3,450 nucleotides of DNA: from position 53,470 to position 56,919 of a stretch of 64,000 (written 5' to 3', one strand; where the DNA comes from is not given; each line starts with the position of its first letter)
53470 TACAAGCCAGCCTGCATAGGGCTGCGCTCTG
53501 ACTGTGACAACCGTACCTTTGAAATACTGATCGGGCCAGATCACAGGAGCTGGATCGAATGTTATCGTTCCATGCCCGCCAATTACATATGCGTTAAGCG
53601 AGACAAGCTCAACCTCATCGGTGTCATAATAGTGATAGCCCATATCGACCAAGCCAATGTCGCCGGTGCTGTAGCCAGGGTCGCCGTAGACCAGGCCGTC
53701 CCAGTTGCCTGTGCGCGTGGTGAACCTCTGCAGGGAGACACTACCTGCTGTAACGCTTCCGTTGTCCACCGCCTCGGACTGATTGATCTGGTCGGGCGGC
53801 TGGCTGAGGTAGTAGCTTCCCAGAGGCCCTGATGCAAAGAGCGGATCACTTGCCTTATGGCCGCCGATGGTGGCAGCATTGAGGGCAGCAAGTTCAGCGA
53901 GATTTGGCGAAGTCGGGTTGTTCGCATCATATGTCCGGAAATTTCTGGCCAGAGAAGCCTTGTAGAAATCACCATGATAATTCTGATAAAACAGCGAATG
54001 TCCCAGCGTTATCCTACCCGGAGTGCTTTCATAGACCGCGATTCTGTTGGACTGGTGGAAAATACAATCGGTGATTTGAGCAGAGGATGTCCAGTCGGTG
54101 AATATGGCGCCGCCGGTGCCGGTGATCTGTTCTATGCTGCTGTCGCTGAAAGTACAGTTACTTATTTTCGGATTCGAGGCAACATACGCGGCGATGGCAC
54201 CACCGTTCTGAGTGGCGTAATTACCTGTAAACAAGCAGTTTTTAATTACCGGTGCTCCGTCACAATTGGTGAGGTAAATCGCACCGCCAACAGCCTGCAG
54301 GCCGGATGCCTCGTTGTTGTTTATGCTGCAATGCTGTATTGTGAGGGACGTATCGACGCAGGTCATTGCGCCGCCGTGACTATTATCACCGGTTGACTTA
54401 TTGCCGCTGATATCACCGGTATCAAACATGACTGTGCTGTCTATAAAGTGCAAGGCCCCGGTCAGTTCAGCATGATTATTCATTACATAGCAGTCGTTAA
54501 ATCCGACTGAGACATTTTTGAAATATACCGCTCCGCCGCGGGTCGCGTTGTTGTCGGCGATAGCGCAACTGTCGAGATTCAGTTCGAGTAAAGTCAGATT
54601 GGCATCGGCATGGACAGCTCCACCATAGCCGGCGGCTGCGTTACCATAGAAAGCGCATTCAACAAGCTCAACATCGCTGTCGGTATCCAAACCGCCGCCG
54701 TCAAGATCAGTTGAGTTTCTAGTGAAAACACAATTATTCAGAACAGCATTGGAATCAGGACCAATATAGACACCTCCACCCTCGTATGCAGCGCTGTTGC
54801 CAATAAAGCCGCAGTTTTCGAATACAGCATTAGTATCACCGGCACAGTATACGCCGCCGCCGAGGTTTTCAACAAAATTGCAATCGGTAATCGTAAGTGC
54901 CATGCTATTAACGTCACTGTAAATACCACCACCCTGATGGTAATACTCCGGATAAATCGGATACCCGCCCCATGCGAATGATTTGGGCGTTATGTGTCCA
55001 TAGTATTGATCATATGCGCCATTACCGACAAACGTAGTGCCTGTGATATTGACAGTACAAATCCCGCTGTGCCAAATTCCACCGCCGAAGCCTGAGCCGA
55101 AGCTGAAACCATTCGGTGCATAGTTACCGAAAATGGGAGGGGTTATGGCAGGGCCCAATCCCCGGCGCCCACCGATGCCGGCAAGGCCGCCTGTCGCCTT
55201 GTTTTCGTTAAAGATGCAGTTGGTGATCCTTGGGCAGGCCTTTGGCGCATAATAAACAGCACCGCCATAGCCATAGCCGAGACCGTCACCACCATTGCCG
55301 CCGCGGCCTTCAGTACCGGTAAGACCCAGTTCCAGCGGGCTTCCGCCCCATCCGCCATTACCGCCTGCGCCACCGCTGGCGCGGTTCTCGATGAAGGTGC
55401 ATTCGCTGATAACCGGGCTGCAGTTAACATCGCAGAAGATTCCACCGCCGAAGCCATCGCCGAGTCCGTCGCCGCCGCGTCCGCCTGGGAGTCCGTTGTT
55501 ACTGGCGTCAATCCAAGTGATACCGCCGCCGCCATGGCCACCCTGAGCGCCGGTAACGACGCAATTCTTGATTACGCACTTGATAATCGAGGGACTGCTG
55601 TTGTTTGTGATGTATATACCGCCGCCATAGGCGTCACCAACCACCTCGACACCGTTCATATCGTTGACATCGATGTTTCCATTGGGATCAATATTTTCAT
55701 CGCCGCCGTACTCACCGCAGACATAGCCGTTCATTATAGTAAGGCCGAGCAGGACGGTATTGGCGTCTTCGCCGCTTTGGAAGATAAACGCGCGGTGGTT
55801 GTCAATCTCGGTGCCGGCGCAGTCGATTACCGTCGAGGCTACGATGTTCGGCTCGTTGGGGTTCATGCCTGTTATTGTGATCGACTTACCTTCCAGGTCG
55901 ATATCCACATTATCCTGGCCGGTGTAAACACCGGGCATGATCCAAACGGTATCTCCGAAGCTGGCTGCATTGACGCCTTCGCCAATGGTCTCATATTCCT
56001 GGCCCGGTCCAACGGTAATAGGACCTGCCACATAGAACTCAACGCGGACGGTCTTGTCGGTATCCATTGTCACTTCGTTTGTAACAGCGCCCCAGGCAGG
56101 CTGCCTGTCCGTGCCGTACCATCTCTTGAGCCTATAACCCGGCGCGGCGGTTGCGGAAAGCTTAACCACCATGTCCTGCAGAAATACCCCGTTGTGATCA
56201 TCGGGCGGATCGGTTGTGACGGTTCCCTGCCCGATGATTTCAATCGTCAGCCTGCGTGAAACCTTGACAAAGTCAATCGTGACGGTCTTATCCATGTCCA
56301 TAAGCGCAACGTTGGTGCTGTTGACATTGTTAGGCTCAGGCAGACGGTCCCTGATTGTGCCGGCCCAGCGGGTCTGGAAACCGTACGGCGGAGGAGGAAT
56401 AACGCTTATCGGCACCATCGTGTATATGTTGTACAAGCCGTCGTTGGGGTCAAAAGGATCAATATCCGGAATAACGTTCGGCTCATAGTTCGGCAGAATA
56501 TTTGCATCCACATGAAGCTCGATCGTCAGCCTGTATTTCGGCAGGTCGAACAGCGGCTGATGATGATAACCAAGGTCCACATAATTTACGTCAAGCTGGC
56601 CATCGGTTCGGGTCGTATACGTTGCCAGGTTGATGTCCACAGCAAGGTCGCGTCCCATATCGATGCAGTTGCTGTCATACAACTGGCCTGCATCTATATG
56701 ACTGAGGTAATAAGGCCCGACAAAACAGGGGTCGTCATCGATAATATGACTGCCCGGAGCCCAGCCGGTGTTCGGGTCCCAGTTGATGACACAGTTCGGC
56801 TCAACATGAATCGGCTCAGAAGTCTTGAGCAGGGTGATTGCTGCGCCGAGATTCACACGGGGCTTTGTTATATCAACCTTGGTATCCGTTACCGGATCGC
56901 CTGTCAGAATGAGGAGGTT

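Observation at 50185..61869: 3,894-aa secreted polymodular beta-helix protein with a repeated head, rungs, cap and Ig-spacer grammar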

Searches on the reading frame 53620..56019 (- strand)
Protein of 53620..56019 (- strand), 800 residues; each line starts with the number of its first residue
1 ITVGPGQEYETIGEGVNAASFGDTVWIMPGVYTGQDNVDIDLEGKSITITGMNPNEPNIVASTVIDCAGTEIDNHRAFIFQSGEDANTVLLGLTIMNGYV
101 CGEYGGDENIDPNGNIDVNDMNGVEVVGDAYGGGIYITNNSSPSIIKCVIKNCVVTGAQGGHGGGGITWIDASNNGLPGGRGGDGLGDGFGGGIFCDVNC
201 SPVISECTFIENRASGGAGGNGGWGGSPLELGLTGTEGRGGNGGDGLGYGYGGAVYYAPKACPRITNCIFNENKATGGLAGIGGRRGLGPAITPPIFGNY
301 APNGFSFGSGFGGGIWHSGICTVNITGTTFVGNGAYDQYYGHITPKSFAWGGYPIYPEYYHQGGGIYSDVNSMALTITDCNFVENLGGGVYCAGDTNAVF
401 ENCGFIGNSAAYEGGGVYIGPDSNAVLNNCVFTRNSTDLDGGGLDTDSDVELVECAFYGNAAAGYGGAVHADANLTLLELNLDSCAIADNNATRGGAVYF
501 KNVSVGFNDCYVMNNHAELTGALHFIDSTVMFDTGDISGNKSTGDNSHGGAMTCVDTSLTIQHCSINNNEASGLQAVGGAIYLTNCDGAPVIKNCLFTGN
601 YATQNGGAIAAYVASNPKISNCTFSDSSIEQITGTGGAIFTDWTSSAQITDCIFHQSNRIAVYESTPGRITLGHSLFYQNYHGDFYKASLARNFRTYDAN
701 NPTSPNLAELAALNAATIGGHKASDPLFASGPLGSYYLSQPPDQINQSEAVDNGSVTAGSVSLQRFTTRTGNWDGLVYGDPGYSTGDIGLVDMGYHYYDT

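Call 6: search_protein_families(library=pfam, max_evalue=0.1, proteins=[window:53620-56019:-])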
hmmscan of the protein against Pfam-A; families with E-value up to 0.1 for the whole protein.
window:53620-56019:- (800 aa): 2 families
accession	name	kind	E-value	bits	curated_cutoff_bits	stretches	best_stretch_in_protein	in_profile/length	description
PF13229.12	Beta_helix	-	6.5e-22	78.3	25.9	4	365-516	2-138/158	Right handed beta helix region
PF02415.23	Chlam_PMP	-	0.0043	17.6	20.6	1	594-611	1-18/19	Chlamydia polymorphic membrane protein (Chlamydia_PMP) repeat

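Call 7: search_protein_families(library=ncbifam, max_evalue=0.1, proteins=[window:53620-56019:-])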
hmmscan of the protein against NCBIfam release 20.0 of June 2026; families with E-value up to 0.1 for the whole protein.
window:53620-56019:- (800 aa): 2 families
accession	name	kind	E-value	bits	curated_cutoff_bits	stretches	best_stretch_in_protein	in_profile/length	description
TIGR01376.1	POMP_repeat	repeat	0.0027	17.5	15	1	594-611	4-21/28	polymorphic outer membrane protein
TIGR03804.1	para_beta_helix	repeat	0.0027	17.4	19.45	1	594-628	9-43/44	parallel beta-helix repeat protein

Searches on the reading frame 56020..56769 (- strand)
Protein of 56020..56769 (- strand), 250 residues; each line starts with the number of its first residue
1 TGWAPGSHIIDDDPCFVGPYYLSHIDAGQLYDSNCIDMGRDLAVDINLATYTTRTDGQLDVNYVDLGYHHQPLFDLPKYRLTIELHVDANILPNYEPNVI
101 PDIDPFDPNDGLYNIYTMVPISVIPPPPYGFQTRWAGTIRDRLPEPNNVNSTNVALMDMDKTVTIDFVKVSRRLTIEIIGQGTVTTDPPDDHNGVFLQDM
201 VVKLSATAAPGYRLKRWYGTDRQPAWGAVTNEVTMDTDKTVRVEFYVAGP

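Call 6: search_protein_families(library=pfam, max_evalue=0.1, proteins=[window:56020-56769:-])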
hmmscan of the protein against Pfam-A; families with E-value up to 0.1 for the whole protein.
window:56020-56769:- (250 aa): 1 family
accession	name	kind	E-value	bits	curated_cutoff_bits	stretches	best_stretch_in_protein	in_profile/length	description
PF18998.6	Flg_new_2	-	1.4e-07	31.8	23.6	1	175-245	4-69/73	Divergent InlB B-repeat domain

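Call 7: search_protein_families(library=ncbifam, max_evalue=0.1, proteins=[window:56020-56769:-])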
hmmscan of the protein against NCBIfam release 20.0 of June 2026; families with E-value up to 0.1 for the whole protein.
window:56020-56769:- (250 aa): 0 families
